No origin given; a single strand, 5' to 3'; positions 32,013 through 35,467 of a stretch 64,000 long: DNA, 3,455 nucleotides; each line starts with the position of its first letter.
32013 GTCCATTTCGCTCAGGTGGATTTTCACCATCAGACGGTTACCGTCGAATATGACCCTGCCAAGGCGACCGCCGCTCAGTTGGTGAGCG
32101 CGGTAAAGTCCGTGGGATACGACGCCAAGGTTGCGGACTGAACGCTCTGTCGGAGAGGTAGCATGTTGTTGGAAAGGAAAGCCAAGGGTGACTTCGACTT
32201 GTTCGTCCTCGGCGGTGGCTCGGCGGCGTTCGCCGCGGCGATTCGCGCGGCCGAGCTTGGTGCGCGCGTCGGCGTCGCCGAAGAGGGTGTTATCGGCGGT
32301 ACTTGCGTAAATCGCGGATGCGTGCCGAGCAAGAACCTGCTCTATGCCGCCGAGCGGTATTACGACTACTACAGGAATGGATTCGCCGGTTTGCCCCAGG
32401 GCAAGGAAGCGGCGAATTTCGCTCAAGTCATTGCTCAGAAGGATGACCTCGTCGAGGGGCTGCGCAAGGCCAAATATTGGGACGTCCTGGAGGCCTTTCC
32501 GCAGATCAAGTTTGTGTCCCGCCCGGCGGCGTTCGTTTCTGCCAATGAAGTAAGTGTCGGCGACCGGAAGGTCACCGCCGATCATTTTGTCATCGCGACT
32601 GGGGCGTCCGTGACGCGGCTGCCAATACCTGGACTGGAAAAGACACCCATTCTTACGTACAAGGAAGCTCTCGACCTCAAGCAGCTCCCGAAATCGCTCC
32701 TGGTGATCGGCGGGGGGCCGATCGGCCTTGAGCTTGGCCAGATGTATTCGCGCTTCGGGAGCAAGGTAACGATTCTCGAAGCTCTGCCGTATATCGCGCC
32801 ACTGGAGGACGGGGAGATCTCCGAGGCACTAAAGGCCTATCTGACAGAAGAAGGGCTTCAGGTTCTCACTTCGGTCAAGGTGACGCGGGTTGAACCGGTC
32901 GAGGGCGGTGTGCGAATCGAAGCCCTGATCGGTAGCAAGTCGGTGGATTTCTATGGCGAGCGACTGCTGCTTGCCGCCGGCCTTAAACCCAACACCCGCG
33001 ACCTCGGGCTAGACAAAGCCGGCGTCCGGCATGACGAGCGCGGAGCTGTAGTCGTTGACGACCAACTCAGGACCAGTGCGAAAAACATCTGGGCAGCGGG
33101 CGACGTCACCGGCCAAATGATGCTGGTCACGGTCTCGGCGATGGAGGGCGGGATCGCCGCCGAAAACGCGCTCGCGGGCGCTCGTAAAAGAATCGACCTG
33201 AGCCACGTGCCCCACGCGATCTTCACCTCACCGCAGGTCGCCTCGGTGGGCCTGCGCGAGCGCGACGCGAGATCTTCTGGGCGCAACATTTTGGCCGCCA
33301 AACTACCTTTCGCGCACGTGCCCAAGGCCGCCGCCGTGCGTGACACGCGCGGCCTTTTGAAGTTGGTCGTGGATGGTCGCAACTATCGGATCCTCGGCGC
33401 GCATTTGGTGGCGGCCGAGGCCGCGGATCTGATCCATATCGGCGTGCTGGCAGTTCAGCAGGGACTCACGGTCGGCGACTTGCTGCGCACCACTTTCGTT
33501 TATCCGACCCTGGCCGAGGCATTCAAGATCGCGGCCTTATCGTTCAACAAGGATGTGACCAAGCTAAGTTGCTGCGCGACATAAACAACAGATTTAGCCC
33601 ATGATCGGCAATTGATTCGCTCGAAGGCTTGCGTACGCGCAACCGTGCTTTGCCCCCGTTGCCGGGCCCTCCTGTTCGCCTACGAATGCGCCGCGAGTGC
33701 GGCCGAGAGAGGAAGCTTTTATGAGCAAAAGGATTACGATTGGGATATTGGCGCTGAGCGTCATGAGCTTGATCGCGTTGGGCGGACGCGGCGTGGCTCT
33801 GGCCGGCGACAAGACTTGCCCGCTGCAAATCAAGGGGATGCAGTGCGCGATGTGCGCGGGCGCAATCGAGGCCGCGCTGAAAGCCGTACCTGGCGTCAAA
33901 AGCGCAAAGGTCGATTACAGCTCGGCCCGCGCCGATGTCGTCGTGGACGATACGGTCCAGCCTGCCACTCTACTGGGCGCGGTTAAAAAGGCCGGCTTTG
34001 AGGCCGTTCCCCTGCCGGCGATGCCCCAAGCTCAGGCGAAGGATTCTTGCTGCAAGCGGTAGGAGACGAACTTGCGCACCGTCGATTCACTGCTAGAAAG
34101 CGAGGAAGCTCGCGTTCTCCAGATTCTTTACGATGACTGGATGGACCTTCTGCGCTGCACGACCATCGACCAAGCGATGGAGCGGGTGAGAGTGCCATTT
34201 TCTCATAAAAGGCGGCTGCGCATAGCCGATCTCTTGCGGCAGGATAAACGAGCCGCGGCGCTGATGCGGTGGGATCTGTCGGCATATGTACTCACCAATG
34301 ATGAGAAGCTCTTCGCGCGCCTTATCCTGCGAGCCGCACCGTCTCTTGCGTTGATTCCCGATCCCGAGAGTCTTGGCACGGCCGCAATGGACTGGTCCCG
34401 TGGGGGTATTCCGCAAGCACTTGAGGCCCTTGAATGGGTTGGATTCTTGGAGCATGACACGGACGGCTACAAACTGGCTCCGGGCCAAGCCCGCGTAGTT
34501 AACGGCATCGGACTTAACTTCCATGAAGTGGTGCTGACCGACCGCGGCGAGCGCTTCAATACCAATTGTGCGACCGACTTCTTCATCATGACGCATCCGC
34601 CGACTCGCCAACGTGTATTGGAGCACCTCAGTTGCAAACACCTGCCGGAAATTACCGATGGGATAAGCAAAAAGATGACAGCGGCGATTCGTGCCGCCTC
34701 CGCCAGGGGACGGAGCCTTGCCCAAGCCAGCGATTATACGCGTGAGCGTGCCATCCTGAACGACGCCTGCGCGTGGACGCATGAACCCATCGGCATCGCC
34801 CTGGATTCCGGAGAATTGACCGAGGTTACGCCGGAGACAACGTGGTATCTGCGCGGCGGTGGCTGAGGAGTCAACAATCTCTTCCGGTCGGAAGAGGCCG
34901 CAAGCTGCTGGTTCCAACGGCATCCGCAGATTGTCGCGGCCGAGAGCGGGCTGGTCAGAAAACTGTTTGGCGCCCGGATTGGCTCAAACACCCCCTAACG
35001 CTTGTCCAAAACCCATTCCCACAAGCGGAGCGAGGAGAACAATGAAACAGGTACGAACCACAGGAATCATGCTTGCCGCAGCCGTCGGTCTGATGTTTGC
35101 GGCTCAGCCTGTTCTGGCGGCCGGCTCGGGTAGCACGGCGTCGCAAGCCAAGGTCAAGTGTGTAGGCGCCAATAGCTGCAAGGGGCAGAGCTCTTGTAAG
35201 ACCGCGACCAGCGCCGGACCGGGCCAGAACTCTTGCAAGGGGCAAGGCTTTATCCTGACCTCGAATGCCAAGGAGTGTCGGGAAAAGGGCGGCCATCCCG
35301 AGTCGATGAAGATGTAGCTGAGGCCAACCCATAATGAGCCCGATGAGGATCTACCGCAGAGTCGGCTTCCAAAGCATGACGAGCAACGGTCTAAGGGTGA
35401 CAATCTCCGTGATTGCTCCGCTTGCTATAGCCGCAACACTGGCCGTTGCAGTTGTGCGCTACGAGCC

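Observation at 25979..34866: Atypical mercury-resistance island: duplicated core merA, three merT variants, merP paralogs, merB-like, no merR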

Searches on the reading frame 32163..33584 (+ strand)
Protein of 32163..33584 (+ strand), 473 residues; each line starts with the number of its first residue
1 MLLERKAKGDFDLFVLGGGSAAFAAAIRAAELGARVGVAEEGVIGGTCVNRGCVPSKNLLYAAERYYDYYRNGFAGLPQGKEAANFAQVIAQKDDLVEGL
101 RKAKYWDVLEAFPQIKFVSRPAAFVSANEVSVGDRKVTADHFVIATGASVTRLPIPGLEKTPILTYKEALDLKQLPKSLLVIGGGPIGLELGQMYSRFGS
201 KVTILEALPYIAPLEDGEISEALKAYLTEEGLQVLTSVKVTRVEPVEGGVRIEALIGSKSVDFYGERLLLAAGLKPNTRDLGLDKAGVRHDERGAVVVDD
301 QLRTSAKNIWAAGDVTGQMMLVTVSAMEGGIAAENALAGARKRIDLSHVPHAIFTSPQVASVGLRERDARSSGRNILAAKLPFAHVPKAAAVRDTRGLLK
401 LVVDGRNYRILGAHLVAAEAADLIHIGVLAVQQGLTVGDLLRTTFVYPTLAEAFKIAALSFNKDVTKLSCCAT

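Call 3: search_protein_families(library=pfam, proteins=[window:32163-33584:+], max_evalue=0.01)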
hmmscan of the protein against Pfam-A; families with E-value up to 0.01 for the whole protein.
window:32163-33584:+ (473 aa): 9 families
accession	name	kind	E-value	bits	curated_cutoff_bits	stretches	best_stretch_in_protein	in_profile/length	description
PF07992.20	Pyr_redox_2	-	2e-63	215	26.1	1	11-329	1-291/291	Pyridine nucleotide-disulphide oxidoreductase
PF02852.28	Pyr_redox_dim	-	2.6e-29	102.1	25.3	1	349-457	1-109/110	Pyridine nucleotide-disulphide oxidoreductase, dimerisation domain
PF00070.33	Pyr_redox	-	5.7e-18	65.7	22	1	179-250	2-77/82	Pyridine nucleotide-disulphide oxidoreductase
PF13738.12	Pyr_redox_3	-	3.6e-08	33.5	30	1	130-313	116-305/305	Pyridine nucleotide-disulphide oxidoreductase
PF12831.13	FAD_oxidored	-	5.7e-07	29.6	27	1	12-58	1-48/416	FAD dependent oxidoreductase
PF01134.28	GIDA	-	6.5e-05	22.6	22.1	0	12-58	1-45/391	Glucose inhibited division protein A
PF01266.30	DAO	-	0.00013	22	27.9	0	12-47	1-38/353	FAD dependent oxidoreductase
PF03486.20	HI0933_like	-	0.0002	21.4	50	0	12-42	2-32/244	HI0933-like protein Rossmann domain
PF13450.12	NAD_binding_8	-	0.00096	19.8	21.9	0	181-211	1-31/68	NAD(P)-binding Rossmann-like domain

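Call 4: search_protein_families(library=ncbifam, proteins=[window:32163-33584:+], max_evalue=0.01)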
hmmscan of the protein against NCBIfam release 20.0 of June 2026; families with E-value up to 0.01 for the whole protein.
window:32163-33584:+ (473 aa): 67 families (the best 25 are shown)
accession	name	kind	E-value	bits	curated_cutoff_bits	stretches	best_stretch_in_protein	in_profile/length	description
TIGR02053.1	MerA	equivalog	2e-152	508.4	454.45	1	11-472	1-464/465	mercury(II) reductase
NF010311.1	PRK13748.1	subfamily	5.2e-119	398.6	600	1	8-472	95-559/560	mercury(II) reductase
TIGR01350.1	lipoamide_DH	equivalog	1.8e-116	389.6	408.8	1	11-464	2-457/461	dihydrolipoyl dehydrogenase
NF004991.0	PRK06370.1-3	subfamily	1.6e-94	317.3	620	1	8-465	33-491/509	FAD-containing oxidoreductase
NF004992.0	PRK06370.1-4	equivalog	3.2e-94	315.9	629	1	10-453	4-447/459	FAD-containing oxidoreductase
NF004947.0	PRK06292.2-5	equivalog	1.4e-92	311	592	1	10-460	3-457/474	dihydrolipoyl dehydrogenase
TIGR01424.1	gluta_reduc_2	equivalog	5.7e-90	302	606.05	1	10-454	2-442/446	glutathione-disulfide reductase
NF004946.0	PRK06292.2-4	subfamily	3e-88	296.7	634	1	10-457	3-466/487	dihydrolipoyl dehydrogenase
NF004776.0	PRK06116.1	equivalog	9.2e-87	291.9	480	1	9-454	3-446/450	glutathione-disulfide reductase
NF040477.1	chlor_oxi_RclA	equivalog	4.4e-86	289.3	740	1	11-454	4-433/441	reactive chlorine resistance oxidoreductase RclA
NF003585.0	PRK05249.1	equivalog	4.7e-84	282.6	465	1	8-460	4-456/464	Si-specific NAD(P)(+) transhydrogenase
NF004943.0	PRK06292.2-1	equivalog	1.7e-82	277.6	432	1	10-461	3-455/456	dihydrolipoyl dehydrogenase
NF004945.0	PRK06292.2-3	equivalog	7e-81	272.5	494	1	11-455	4-446/457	dihydrolipoyl dehydrogenase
NF004944.0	PRK06292.2-2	equivalog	1.1e-79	268.3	619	1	10-458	3-449/460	dihydrolipoyl dehydrogenase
NF005883.0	PRK07845.1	equivalog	4.5e-79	266.6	479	1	13-459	5-457/466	NAD(P)H-quinone dehydrogenase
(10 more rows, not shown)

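Call 37: search_solved_structures(query=window:32163-33584:+, show_alignments=3, max_evalue=1e-75)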
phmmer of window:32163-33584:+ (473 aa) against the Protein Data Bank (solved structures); distinct sequences matched with E-value up to 1e-75: 8.
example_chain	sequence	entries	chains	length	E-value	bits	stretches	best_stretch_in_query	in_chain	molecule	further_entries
5x1y_B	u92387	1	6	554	1.6e-111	376.5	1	9-472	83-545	Mercuric reductase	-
4ywo_A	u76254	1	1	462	3.7e-95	322.5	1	13-471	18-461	Mercuric reductase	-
1zk7_A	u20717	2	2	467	1.3e-90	307.6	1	13-472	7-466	Mercuric reductase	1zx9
4k8d_A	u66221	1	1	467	6.4e-88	298.7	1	13-472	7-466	Mercuric reductase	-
4k7z_A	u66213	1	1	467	9e-88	298.2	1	13-472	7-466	Mercuric reductase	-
6uzi_A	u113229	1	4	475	7.1e-80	272.2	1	9-460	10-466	Dihydrolipoyl dehydrogenase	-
1dxl_A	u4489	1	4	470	2.2e-76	260.7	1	10-460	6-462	DIHYDROLIPOAMIDE DEHYDROGENASE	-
1ebd_A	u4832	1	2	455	5e-76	259.5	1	12-455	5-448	DIHYDROLIPOAMIDE DEHYDROGENASE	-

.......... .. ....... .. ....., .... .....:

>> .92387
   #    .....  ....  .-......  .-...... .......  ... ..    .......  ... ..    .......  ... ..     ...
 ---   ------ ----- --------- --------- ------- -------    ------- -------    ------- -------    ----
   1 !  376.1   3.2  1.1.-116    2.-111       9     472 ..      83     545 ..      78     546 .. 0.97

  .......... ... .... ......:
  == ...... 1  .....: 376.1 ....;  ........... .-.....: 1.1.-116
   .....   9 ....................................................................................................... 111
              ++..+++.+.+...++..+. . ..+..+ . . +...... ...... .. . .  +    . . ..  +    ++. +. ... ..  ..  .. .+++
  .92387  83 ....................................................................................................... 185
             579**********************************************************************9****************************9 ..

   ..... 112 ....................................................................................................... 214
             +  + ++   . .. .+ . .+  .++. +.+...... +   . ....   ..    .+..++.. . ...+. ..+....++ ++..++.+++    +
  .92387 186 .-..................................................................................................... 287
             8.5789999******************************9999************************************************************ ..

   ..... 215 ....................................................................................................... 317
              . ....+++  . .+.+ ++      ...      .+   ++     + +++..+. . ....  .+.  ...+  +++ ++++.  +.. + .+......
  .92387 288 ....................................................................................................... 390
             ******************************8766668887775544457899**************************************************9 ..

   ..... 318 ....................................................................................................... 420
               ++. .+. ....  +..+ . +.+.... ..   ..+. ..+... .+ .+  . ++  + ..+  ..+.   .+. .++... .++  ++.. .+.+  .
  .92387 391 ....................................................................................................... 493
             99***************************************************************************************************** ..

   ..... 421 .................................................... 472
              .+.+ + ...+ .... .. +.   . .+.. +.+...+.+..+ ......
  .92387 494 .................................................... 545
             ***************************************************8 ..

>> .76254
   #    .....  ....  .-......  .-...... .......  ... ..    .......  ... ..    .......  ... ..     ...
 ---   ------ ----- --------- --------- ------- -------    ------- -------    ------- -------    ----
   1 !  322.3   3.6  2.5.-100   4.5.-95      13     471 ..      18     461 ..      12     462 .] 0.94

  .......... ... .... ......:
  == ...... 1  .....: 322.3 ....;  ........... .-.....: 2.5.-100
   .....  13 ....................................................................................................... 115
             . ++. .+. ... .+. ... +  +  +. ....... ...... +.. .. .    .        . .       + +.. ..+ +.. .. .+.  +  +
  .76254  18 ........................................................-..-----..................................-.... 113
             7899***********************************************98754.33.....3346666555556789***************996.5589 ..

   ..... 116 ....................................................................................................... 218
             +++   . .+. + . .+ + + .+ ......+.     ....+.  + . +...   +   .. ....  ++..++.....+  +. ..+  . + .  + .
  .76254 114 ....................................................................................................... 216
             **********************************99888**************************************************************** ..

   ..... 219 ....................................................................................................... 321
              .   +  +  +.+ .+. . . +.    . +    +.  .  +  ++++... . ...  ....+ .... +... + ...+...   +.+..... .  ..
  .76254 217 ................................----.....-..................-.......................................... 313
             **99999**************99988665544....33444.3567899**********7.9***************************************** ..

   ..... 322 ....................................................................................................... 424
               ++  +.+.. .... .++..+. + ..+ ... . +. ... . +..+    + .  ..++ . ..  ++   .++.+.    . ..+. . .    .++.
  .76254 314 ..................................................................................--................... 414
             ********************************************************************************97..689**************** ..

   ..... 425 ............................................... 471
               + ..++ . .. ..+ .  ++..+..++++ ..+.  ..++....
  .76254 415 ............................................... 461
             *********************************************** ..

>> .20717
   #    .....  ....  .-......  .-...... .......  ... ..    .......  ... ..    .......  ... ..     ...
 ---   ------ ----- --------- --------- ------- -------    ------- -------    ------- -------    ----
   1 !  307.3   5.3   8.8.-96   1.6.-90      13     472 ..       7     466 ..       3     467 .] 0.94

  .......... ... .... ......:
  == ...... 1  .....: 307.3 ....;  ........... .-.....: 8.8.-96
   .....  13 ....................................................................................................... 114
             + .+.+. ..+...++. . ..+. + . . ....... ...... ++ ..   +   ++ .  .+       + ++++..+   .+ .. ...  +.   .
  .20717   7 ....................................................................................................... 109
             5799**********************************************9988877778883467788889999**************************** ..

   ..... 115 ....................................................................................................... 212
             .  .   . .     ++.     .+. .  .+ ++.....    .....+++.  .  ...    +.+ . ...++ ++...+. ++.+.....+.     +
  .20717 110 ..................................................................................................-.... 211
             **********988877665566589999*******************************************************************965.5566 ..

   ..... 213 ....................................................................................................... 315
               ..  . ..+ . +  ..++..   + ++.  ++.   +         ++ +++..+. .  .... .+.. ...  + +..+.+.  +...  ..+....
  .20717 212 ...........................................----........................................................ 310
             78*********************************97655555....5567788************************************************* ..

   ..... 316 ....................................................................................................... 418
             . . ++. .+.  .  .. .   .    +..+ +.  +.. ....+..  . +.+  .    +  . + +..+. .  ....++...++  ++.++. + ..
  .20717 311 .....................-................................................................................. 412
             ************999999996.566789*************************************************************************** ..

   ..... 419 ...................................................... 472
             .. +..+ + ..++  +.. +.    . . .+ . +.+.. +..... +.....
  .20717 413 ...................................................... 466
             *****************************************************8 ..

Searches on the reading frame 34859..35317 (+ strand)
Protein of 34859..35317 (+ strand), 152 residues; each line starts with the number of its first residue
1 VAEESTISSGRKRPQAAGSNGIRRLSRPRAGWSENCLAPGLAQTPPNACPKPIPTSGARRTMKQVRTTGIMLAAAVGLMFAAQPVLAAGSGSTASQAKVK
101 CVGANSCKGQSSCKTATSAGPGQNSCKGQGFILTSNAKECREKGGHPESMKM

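Call 5: search_protein_families(library=pfam, proteins=[window:34859-35317:+], max_evalue=0.01)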
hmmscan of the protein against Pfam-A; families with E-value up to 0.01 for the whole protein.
window:34859-35317:+ (152 aa): 1 family
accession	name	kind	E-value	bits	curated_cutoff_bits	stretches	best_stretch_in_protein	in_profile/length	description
PF24646.2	DUF7640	-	0.00049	20.8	28.1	1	90-129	22-81/121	Domain of unknown function (DUF7640)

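Call 6: search_protein_families(library=ncbifam, proteins=[window:34859-35317:+], max_evalue=0.01)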
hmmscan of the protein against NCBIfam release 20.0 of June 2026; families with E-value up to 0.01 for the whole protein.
window:34859-35317:+ (152 aa): 1 family
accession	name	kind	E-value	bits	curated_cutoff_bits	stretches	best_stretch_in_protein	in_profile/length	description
NF050166.1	Cu_RiPP_BufA2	equivalog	3.2e-21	75.3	60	1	70-146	2-77/79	BufA2 family periplasmic bufferin-type metallophore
